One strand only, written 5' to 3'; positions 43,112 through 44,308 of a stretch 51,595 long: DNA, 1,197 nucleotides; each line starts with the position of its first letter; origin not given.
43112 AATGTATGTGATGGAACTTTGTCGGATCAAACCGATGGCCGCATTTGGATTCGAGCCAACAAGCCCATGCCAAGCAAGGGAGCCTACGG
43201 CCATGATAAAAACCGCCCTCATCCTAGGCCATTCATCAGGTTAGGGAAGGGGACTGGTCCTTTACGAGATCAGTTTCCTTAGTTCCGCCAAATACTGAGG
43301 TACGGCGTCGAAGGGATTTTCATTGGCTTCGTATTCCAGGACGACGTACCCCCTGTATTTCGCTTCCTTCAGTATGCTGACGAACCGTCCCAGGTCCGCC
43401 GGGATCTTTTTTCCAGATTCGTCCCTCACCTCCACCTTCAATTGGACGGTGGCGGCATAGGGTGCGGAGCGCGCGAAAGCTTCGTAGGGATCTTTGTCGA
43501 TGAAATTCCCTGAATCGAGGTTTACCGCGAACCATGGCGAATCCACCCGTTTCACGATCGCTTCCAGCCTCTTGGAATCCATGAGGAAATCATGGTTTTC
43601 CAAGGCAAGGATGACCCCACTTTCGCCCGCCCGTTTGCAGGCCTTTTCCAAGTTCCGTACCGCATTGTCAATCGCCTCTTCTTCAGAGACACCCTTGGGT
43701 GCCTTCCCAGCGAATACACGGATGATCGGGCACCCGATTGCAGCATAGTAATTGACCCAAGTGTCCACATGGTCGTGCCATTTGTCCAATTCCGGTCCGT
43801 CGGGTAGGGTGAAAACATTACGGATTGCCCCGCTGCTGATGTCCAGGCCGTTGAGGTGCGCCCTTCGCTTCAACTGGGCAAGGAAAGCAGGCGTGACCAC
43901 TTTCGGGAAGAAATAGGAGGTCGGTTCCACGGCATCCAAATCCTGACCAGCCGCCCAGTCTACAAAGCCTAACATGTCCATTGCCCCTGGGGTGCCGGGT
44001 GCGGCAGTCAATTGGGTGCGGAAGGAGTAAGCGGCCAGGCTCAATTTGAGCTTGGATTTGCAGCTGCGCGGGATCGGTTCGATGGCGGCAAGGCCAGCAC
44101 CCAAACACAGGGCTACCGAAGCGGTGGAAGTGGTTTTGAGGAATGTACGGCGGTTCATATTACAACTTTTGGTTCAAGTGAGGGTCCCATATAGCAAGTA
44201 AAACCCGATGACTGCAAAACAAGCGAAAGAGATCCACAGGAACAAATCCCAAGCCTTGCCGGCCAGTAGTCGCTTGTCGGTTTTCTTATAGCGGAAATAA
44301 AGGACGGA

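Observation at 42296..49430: A six-gene operon is a candidate oxidative (3-keto) glycoside-cleavage route wired to a sulfatase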

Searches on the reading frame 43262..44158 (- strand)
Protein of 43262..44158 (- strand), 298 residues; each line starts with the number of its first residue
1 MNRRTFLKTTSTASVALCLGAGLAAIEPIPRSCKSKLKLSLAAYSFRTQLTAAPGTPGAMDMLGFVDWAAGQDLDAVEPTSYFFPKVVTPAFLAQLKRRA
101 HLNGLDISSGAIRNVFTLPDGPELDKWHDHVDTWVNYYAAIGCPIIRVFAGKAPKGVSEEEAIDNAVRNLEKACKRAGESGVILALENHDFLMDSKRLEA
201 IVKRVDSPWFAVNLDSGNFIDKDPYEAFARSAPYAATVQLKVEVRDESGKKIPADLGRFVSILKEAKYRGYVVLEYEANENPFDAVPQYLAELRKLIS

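Call 3: search_protein_families(library=pfam, proteins=[window:43262-44158:-], max_evalue=0.01)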
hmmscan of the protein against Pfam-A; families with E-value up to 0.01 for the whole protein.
window:43262-44158:- (298 aa): 1 family
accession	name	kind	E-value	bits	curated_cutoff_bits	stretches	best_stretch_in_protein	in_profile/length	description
PF01261.30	AP_endonuc_2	-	3.3e-29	102.8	31.1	1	67-290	2-246/249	Xylose isomerase-like TIM barrel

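Call 4: search_protein_families(library=ncbifam, proteins=[window:43262-44158:-], max_evalue=0.01)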
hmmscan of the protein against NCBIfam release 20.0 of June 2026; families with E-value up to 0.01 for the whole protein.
window:43262-44158:- (298 aa): 7 families
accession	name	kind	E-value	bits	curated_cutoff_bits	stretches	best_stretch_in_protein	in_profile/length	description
TIGR03234.1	OH-pyruv-isom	equivalog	1.1e-09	38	353.45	1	124-280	79-244/254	hydroxypyruvate isomerase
NF009689.0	PRK13210.1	subfamily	6.5e-08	32.1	200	1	159-243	125-213/286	L-ribulose-5-phosphate 3-epimerase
NF043033.1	OxoTetrIsom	equivalog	9.5e-07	28.8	325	1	115-280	73-241/251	2-oxo-tetronate isomerase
NF009688.0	PRK13209.1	subfamily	0.00042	19.4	317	1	158-223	128-195/286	L-ribulose-5-phosphate 3-epimerase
NF007444.0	PRK09997.1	equivalog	0.0013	18.3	465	1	125-188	81-144/258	hydroxypyruvate isomerase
TIGR00542.1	hxl6Piso_put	equivalog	0.0039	16.5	272.15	1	158-220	123-187/279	L-ribulose-5-phosphate 3-epimerase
TIGR01409.1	TAT_signal_seq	domain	0.0092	16.3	16.7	0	2-21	2-21/29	twin-arginine translocation signal domain-containing protein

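Call 21: search_solved_structures(query=window:43262-44158:-, max_evalue=0.001, show_alignments=1)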
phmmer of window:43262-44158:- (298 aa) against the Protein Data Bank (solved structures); distinct sequences matched with E-value up to 0.001: 2.
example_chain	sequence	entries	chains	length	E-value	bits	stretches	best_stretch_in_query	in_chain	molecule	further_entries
4ovx_A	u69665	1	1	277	1.3e-14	57.6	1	73-280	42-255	Xylose isomerase domain protein TIM barrel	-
8z1i_A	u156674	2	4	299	0.00029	23.6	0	141-295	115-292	Art22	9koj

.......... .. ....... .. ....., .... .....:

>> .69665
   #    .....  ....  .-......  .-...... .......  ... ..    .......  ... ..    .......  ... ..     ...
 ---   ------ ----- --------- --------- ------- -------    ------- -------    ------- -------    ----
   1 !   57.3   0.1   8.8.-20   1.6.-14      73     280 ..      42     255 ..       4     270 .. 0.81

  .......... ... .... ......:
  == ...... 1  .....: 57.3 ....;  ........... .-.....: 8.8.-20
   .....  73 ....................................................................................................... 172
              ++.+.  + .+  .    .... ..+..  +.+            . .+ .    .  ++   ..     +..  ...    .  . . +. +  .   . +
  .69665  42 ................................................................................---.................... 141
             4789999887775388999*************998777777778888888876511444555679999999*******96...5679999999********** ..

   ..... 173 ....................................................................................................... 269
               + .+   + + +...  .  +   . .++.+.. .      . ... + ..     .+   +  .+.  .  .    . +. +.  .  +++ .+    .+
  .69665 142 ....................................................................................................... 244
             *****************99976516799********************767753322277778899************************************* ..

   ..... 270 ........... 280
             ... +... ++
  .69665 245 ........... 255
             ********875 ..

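Call 44: search_solved_structures(query=window:43262-44158:-, max_evalue=10, show_alignments=0)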
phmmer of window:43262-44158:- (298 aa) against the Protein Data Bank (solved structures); distinct sequences matched with E-value up to 10: 11.
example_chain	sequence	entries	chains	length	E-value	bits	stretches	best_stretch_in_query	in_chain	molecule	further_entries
4ovx_A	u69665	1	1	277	1.3e-14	57.6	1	73-280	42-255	Xylose isomerase domain protein TIM barrel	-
8z1i_A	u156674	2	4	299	0.00029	23.6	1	141-295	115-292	Art22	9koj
3ngf_A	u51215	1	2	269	0.01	18.5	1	125-278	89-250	AP endonuclease, family 2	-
9m3b_A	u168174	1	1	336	0.035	16.8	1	198-280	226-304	P581a DgpC1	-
4wjv_A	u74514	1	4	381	0.54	12.9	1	134-193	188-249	Ribosome assembly protein 4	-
8qvc_A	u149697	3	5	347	0.77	12.4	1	244-286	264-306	Xylose isomerase-like TIM barrel domain-containing protein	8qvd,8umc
7ug6_x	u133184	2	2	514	0.88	12.2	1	134-193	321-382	Ribosome assembly protein 4 | RSA4 isoform 1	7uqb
3jct_x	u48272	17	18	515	0.88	12.2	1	134-193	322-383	Ribosome assembly protein 4 | RSA4 isoform 1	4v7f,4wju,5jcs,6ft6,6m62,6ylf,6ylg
4pgl_A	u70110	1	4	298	1.2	11.7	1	157-222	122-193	D-tagatose 3-epimerase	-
4pfh_A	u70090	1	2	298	1.3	11.7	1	157-242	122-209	D-tagatose 3-epimerase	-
4q7i_A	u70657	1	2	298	1.7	11.2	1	157-222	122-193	D-tagatose 3-epimerase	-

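Call 84: search_protein_representatives(protein=window:43262-44158:-)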
Query: 298 residues. Proteins with E-value up to 0.001 (for the whole library): 1972; up to 1e-10: 651; up to 1e-30: 117. The best 150 are listed.
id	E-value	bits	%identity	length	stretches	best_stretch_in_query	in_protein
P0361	9.0e-115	399.4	77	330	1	3-232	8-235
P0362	5.3e-89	314.9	55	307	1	3-297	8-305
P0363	3.2e-82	292.6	52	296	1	12-294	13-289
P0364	1.2e-76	274.3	49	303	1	3-297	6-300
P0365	2.0e-74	267.0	49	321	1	7-295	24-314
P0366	1.4e-72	261.0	46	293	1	14-296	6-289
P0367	4.3e-72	259.4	47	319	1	2-296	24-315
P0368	2.5e-71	256.8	46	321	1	2-297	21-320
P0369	9.8e-69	248.3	44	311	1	2-296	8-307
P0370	4.3e-68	246.2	47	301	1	3-297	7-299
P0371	1.1e-66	241.6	73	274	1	3-156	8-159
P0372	1.4e-66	241.3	51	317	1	33-296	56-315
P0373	1.5e-66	241.2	47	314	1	23-298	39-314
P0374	1.0e-65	238.5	44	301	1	1-297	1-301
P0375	2.8e-65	237.0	76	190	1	1-150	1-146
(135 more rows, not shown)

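Call 86: search_solved_structures(query=A4, max_evalue=0.01, show_alignments=3)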
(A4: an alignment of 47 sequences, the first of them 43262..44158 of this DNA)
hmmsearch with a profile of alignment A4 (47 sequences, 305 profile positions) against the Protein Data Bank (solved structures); distinct sequences matched with E-value up to 0.01: 54.
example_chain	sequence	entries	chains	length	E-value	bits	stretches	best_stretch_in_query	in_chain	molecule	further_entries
4ovx_A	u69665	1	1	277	1.6e-38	135.6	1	38-303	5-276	Xylose isomerase domain protein TIM barrel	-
8z1i_A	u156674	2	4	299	1.9e-26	96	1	40-304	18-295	Art22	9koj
7bvr_A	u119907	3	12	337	2e-17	66.3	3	234-300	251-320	AP_endonuc_2 domain-containing protein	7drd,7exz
7xrf_A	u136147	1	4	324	2.1e-17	66.3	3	234-299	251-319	AP_endonuc_2 domain-containing protein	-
3cqh_A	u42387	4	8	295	1.2e-14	57.2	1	125-304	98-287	L-ribulose-5-phosphate 3-epimerase ulaE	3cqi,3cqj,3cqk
5tnv_A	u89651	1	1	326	9.2e-14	54.3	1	73-253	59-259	AP endonuclease, family protein 2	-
7vpf_A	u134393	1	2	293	1.2e-13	53.9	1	91-285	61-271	Xylose isomerase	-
9m3b_A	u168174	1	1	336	1.6e-13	53.5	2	234-287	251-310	P581a DgpC1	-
3wqo_A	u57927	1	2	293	1.7e-13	53.4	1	74-290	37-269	Uncharacterized protein MJ1311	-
3dx5_A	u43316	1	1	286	7.2e-12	48.1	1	43-249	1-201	uncharacterized protein AsbF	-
4pgl_A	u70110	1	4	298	1.4e-11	47.1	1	95-281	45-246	D-tagatose 3-epimerase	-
4q7i_A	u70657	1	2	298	3.9e-11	45.7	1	95-281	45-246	D-tagatose 3-epimerase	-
3tva_A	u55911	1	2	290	5.1e-11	45.3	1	128-298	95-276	Xylose isomerase domain protein TIM barrel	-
4xsl_A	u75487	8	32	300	6.5e-11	44.9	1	95-281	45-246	D-tagatose 3-epimerase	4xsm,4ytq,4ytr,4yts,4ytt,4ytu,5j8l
2ou4_A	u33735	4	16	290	6.6e-11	44.9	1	95-281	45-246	D-tagatose 3-epimerase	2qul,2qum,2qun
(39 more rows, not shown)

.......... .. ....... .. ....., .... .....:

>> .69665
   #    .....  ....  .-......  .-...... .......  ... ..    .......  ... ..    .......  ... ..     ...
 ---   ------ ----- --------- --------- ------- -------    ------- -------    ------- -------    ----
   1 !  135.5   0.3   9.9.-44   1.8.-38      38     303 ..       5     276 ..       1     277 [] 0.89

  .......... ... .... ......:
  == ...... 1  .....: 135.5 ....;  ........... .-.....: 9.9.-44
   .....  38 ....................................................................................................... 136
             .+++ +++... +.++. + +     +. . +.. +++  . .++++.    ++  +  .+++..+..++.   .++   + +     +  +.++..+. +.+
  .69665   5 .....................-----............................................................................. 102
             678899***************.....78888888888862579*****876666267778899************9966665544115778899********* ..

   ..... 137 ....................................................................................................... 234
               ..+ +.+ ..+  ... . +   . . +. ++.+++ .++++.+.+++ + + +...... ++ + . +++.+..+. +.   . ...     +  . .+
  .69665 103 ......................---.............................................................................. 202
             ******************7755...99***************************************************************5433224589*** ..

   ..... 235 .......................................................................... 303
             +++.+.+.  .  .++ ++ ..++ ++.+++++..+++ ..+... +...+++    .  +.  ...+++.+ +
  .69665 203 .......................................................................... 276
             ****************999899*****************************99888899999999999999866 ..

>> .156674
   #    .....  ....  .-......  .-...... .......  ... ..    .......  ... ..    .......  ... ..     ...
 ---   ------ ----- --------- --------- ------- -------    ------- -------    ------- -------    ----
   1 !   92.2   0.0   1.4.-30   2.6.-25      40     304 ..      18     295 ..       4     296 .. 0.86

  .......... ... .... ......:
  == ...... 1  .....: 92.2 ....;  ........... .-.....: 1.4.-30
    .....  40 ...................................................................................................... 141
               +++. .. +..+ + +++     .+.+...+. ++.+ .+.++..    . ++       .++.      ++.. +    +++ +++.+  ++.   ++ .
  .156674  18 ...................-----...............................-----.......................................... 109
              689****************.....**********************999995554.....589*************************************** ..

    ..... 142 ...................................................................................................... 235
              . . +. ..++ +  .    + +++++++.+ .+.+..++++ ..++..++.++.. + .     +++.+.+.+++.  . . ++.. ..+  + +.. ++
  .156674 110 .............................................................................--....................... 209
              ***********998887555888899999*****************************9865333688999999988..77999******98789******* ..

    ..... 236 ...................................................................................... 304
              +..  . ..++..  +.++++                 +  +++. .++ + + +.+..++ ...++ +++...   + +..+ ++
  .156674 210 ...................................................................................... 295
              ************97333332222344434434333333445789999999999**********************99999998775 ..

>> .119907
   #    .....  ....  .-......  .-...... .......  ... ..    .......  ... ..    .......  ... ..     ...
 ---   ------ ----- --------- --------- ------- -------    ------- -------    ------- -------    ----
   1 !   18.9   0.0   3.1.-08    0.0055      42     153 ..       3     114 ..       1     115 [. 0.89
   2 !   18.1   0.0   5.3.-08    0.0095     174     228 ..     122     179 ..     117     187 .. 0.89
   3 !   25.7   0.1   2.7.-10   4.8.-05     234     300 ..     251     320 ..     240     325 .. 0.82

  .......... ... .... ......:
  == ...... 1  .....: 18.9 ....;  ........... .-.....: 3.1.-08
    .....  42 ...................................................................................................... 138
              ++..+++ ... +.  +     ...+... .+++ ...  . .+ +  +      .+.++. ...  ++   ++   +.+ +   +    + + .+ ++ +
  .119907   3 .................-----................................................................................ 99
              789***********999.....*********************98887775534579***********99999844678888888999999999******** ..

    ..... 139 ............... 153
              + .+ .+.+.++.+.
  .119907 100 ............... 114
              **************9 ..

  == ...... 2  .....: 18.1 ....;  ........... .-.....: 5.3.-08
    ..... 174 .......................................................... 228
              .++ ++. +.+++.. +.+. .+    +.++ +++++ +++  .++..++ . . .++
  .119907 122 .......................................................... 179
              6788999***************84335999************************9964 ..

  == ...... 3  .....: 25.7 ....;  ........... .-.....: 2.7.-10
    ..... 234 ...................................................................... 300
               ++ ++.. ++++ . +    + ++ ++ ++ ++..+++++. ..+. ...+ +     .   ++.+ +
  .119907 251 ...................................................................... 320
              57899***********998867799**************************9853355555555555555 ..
